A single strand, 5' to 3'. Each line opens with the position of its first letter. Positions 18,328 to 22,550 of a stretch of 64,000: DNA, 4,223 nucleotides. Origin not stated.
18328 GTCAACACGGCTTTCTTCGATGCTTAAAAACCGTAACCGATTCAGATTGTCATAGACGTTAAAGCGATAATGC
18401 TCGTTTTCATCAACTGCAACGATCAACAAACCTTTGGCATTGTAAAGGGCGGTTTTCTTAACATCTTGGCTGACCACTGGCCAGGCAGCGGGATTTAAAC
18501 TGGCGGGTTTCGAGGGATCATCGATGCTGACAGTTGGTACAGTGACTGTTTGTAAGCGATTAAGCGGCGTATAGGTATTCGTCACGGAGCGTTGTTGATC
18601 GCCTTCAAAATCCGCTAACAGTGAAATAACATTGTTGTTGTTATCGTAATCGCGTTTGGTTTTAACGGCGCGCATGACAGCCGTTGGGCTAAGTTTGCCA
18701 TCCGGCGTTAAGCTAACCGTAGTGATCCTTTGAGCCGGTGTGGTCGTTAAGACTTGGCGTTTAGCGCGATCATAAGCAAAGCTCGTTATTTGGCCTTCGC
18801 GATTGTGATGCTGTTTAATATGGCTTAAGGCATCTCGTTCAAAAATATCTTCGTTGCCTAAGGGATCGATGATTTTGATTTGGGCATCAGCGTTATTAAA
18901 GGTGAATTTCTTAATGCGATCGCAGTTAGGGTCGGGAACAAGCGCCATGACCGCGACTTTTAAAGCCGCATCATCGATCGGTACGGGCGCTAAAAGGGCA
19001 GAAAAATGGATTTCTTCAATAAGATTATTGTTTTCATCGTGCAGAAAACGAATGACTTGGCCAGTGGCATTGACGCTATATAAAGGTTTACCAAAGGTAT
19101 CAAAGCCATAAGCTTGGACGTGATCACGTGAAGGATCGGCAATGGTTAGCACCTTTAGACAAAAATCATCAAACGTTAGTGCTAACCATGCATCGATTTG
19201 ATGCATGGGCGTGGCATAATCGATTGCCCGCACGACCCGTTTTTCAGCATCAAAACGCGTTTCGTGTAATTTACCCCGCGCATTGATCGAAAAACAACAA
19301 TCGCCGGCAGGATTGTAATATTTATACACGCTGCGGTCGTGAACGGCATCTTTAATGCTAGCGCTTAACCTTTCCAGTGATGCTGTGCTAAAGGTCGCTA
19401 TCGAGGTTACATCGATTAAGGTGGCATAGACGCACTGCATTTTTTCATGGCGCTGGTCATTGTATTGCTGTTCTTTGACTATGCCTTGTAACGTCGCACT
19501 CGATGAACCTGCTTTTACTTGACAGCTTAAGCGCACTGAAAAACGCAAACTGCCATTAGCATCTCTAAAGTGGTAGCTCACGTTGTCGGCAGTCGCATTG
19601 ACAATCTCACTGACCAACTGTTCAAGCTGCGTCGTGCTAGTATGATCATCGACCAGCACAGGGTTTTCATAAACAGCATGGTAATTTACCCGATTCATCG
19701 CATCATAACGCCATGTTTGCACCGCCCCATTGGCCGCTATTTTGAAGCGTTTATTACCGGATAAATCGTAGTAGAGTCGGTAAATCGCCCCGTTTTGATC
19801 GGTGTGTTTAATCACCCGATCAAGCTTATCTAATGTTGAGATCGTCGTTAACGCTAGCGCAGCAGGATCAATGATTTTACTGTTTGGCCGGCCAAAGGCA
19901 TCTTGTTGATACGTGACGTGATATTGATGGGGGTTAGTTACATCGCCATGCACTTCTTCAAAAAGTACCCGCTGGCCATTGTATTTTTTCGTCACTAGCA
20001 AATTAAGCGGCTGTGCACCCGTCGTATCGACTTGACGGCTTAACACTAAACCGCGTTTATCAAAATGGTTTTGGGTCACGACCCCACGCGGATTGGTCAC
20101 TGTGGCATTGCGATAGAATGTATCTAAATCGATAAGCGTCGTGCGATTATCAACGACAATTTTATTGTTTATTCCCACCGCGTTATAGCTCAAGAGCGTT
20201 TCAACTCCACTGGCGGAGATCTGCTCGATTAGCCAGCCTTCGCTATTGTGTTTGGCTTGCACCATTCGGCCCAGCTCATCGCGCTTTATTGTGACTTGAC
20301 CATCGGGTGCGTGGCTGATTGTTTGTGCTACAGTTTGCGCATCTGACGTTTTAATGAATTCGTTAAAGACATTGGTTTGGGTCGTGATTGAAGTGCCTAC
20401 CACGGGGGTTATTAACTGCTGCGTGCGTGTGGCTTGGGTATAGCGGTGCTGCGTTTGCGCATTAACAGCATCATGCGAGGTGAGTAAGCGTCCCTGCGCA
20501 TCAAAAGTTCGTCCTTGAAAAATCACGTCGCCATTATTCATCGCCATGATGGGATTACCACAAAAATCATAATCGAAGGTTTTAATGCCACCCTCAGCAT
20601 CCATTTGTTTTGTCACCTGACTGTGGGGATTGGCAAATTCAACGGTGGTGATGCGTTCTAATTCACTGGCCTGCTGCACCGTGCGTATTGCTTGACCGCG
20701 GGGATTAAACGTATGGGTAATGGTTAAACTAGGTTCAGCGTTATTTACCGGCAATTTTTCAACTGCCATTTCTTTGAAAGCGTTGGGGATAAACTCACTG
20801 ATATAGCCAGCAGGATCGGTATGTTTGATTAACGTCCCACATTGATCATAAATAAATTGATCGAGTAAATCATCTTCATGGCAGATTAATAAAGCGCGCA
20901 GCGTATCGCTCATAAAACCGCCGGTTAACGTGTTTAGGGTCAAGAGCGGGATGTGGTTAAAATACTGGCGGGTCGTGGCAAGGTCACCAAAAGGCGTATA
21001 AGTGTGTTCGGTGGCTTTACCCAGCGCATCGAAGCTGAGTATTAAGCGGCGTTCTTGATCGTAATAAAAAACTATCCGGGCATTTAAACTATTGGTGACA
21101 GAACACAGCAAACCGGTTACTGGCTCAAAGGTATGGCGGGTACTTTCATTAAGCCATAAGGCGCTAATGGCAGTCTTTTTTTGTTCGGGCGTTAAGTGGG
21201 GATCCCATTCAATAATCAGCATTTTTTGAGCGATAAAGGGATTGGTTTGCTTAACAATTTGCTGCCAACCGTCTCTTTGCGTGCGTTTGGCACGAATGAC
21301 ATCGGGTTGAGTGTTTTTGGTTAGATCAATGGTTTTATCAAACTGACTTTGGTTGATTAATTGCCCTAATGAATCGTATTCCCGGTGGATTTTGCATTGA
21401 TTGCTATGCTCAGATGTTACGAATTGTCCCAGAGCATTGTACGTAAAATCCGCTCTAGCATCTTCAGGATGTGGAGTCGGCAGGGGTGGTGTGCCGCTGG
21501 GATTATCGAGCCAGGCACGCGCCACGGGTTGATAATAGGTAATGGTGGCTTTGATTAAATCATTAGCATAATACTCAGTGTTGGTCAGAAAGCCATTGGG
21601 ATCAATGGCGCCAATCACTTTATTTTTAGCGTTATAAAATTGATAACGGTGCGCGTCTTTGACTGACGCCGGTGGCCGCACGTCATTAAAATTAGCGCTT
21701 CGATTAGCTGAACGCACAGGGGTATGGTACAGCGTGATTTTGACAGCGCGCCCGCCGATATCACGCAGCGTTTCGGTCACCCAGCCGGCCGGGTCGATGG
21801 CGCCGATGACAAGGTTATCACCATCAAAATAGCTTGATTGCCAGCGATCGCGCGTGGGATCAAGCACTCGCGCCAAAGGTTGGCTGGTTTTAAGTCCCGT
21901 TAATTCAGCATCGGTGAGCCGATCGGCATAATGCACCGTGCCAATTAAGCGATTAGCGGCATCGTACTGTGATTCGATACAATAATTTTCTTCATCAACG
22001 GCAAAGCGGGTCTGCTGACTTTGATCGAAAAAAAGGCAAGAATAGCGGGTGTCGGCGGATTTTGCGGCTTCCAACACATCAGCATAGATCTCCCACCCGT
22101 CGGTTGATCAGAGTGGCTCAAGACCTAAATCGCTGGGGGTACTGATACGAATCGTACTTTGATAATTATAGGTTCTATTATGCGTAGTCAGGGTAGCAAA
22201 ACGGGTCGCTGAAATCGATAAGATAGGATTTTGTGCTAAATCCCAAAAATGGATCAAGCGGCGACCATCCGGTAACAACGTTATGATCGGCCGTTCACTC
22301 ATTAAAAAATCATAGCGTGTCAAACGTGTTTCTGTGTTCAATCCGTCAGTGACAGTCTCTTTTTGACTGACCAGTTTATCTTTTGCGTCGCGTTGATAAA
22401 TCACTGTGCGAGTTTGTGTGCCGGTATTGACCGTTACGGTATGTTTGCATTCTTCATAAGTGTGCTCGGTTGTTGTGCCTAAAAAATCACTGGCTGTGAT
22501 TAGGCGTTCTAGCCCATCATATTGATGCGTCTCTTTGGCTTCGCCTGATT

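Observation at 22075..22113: A single in-frame TGA splits one 4,383-codon RHS/YD frame into 695-aa and 3,677-aa ORFs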

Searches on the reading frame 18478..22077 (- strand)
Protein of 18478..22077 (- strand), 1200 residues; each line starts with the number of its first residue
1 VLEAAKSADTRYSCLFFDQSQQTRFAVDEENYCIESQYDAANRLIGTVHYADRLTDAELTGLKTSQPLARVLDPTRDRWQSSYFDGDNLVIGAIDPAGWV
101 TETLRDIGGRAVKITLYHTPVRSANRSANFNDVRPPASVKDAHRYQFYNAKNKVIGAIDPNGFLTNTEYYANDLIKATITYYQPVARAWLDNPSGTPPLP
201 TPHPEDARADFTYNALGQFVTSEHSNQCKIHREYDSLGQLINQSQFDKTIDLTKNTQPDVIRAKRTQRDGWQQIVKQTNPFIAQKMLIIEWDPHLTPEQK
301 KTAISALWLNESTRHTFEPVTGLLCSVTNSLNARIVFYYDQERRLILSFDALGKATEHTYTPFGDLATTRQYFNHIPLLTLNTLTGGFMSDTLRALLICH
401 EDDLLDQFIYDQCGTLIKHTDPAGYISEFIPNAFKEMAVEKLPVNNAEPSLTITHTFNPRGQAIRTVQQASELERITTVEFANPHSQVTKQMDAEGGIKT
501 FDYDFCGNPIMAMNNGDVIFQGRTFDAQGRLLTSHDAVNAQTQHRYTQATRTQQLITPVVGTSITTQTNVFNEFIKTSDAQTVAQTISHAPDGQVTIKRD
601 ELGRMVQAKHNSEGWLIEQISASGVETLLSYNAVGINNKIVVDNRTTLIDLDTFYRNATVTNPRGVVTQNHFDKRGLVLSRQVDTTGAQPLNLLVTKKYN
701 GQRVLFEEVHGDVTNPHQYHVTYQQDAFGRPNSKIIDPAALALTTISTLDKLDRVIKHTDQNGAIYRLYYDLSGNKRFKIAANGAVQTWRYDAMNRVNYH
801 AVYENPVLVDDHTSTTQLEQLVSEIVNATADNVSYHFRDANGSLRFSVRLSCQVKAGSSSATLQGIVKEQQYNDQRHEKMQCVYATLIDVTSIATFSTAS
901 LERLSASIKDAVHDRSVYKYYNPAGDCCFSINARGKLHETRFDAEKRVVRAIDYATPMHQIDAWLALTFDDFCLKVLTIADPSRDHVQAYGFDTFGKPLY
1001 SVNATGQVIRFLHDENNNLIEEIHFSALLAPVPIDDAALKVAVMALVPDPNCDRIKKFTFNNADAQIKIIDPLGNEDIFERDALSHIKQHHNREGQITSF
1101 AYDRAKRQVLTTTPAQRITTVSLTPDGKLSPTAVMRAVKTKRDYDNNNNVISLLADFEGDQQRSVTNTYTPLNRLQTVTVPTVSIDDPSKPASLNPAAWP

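Call 52: search_protein_representatives(protein=window:18478-22077:-)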
Query: 1200 residues. Proteins with E-value up to 0.001 (for the whole library): 6786; up to 1e-10: 2119; up to 1e-30: 621. The best 150 are listed.
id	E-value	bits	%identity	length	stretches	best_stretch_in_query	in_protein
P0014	4.0e-233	793.5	33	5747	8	9-1152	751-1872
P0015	1.3e-207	709.1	37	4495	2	247-1195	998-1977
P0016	8.1e-190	650.1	36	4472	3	252-1194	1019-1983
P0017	2.4e-179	615.4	33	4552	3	9-1195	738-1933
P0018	1.0e-178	613.4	34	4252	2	10-1195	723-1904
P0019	2.3e-177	608.9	34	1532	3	15-1193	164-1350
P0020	3.0e-176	605.2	33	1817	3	10-1195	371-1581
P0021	7.2e-175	600.6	34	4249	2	7-1195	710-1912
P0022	2.9e-173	595.3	33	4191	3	11-1195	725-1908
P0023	9.9e-163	560.4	31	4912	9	130-1121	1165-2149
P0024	5.6e-160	551.3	32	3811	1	10-1195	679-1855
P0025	1.6e-157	543.2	29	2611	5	8-792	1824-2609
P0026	3.1e-157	542.2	32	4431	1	7-1195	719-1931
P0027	4.4e-152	525.2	31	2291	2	9-1189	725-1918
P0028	6.8e-152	524.5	34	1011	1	10-935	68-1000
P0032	4.2e-148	512.0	32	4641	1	7-1194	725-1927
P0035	2.5e-139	482.9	29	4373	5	7-1195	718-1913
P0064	2.0e-112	393.8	28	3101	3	32-1189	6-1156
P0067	1.4e-110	387.7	31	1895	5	658-1197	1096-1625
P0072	1.6e-106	374.2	28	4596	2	12-1194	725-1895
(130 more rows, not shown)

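Call 53: list_cluster_members(proteins=[P0014, P0015, P0016, P0017, P0018, P0021, P0022, P0026, P0032, P0035])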
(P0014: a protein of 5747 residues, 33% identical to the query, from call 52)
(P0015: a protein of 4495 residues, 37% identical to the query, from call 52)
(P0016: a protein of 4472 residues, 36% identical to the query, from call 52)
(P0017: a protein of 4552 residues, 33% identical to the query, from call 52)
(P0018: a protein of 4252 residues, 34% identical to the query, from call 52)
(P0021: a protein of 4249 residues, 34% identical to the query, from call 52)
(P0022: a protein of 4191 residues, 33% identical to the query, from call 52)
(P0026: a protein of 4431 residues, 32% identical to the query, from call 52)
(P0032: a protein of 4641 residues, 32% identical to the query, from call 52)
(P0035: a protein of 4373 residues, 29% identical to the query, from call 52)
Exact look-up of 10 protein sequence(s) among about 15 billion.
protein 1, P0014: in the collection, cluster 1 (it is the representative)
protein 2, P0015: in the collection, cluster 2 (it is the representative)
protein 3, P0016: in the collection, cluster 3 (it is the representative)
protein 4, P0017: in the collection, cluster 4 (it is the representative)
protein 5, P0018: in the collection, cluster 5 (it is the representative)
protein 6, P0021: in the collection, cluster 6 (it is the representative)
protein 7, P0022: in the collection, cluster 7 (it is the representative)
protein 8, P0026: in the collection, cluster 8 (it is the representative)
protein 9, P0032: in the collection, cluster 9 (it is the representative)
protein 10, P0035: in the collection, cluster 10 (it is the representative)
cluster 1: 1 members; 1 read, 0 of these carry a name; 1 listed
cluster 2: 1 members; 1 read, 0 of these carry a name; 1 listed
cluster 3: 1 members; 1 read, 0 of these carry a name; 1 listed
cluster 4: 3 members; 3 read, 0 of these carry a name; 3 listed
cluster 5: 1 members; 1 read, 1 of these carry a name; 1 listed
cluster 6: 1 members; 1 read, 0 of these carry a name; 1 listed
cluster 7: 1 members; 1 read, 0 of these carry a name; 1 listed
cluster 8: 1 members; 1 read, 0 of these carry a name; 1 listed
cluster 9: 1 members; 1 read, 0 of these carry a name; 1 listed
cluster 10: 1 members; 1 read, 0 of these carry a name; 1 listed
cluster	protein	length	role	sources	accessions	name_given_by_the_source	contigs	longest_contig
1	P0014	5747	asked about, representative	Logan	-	-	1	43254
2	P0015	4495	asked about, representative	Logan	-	-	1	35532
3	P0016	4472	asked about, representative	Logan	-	-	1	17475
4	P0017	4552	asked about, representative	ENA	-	-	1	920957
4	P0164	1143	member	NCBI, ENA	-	-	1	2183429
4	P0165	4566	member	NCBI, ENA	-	-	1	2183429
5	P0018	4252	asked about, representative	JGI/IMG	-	YD repeat-containing protein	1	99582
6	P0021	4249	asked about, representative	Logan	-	-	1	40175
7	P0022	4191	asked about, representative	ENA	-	-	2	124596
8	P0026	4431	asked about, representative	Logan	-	-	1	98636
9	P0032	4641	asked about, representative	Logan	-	-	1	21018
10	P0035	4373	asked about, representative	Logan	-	-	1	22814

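Call 56: search_protein_families(library=pfam, proteins=[P0017, P0018], max_evalue=0.01)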
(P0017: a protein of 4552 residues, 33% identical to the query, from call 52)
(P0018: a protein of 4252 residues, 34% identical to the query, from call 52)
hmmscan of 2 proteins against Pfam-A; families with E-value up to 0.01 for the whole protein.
P0017 (4552 aa): 1 family
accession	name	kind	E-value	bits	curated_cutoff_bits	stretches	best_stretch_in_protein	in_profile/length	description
PF05593.20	RHS_repeat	-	1.1e-13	51.6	22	0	1215-1244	5-34/38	RHS Repeat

P0018 (4252 aa): 1 family
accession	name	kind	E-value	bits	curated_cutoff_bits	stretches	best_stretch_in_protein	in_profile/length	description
PF05593.20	RHS_repeat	-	9.1e-45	150.7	22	5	1295-1328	3-36/38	RHS Repeat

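Call 66: find_encoding_contigs(protein=P0064, flank=6000, max_places=3)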
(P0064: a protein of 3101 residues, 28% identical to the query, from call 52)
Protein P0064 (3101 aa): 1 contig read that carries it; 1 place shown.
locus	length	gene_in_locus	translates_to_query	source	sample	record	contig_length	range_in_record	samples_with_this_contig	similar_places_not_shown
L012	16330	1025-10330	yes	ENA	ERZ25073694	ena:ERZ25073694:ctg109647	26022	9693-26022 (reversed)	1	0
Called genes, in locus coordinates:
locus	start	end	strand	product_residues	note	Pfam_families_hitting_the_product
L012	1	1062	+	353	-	?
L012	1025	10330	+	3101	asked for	PF05593:RHS_repeat, PF01476:LysM (weak)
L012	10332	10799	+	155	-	-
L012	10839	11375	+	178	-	PF13328:HD_4, PF01966:HD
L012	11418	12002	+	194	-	PF06271:RDD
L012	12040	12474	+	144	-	PF06271:RDD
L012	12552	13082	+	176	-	-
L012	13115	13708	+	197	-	PF13505:OMP_b-brl, PF01389:OmpA_membrane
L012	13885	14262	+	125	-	PF08308:PEGA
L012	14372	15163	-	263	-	PF14023:Bestrophin-like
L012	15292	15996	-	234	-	PF01370:Epimerase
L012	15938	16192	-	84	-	PF01370:Epimerase, PF05368:NmrA, PF16363:GDP_Man_Dehyd (weak), PF13460:NAD_binding_10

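Call 74: find_encoding_contigs(protein=P0165, flank=8000, max_places=2)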
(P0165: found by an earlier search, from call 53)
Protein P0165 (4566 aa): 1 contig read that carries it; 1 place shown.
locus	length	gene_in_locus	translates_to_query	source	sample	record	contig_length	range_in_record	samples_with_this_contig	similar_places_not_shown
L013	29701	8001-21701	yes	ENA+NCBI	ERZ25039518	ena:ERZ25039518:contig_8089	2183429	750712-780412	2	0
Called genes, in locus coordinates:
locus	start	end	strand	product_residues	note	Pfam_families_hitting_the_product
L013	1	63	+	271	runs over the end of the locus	PF01578:Cytochrom_C_asm, PF27518:CcmC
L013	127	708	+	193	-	PF03100:CcmE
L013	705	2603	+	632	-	PF01578:Cytochrom_C_asm, PF16327:CcmF_C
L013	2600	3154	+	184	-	PF00578:AhpC-TSA, PF08534:Redoxin, PF13098:Thioredoxin_2 (weak), PF13905:Thioredoxin_8 (weak)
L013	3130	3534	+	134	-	PF03918:CcmH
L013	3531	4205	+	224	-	PF23914:TPR_CcmH_CycH, PF13428:TPR_14 (faint), PF13371:TPR_9 (faint), PF13432:TPR_16 (faint), PF14559:TPR_19 (faint), PF00515:TPR_1 (faint), PF07719:TPR_2 (weak), PF13181:TPR_8 (weak)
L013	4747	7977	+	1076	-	PF00560:LRR_1 (faint), PF13516:LRR_6 (faint), PF27087:LRR_TMOD-LMOD (faint)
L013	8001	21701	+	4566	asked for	PF05593:RHS_repeat (faint)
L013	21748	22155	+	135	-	-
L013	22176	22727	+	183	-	PF01885:PTS_2-RNA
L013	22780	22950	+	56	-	-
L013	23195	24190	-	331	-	PF00072:Response_reg (faint)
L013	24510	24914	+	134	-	-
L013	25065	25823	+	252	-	-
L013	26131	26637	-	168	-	PF07173:GRDP-like (faint), PF27765:UCP032817-like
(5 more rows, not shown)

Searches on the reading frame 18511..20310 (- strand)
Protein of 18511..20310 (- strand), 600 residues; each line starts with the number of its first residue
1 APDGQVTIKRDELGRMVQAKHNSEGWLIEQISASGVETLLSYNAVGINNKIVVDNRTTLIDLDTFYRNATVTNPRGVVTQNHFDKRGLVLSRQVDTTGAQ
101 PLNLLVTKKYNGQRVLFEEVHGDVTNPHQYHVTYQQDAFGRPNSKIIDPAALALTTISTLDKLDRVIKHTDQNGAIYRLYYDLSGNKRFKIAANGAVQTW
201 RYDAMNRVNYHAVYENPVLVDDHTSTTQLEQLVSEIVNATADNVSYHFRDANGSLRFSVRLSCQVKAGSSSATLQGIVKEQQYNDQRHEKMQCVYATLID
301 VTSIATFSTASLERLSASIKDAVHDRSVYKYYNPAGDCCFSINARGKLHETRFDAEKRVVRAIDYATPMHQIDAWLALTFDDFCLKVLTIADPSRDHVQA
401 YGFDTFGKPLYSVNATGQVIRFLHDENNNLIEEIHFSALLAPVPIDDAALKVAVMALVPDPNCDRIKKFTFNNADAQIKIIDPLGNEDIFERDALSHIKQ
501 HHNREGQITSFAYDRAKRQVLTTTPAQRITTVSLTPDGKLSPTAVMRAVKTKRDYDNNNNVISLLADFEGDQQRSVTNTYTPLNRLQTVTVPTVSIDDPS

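Call 28: search_protein_families(library=pfam, proteins=[window:18511-20310:-], max_evalue=1)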
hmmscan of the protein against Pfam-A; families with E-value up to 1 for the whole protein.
window:18511-20310:- (600 aa): 1 family
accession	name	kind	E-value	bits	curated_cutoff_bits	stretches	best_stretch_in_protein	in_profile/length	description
PF05593.20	RHS_repeat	-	2.8e-21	75.8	22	1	493-527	2-36/38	RHS Repeat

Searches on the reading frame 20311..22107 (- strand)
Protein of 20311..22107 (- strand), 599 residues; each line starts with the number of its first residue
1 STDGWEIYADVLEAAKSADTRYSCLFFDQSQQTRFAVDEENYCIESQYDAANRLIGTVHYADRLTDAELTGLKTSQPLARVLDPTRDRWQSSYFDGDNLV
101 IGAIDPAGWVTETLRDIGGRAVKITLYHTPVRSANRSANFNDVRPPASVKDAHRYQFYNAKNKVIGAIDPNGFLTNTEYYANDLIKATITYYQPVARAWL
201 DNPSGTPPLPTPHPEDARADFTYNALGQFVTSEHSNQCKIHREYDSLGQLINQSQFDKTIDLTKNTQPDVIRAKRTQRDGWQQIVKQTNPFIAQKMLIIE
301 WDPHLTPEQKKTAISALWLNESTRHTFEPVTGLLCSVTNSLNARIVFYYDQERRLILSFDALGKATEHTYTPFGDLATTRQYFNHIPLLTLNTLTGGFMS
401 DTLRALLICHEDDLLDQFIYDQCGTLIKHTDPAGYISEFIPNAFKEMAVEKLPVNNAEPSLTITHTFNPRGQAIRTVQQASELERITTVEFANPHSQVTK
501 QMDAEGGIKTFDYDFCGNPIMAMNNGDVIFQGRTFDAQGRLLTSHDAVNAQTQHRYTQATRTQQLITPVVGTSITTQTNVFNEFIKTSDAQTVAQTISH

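Call 28: search_protein_families(library=pfam, proteins=[window:20311-22107:-], max_evalue=1)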
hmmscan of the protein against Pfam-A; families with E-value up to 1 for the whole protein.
window:20311-22107:- (599 aa): 2 families
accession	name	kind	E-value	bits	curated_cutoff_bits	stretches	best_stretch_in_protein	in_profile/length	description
PF05593.20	RHS_repeat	-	1.7e-13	51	22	1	535-566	1-32/38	RHS Repeat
PF04963.19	Sigma54_CBD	-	0.0094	16.1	22.9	0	423-478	33-85/185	Sigma-54 factor, core binding domain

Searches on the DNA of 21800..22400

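Call 23: search_rna_families(source=window, start=21800, end=22400, threshold=evalue, max_evalue=10)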
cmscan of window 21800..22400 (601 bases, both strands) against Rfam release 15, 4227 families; matches with E-value up to 10: 2.
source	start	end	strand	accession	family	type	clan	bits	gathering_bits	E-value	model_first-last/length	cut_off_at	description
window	21971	21999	+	RF01351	CRISPR-DR42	Gene; CRISPR;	-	25.1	40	0.29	1-29/29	no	CRISPR RNA direct repeat element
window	21936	22003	-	RF01277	snoU54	Gene; snRNA; snoRNA; CD-box;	CL00008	14.6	35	5.4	1-67/67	no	Small nucleolar RNA U54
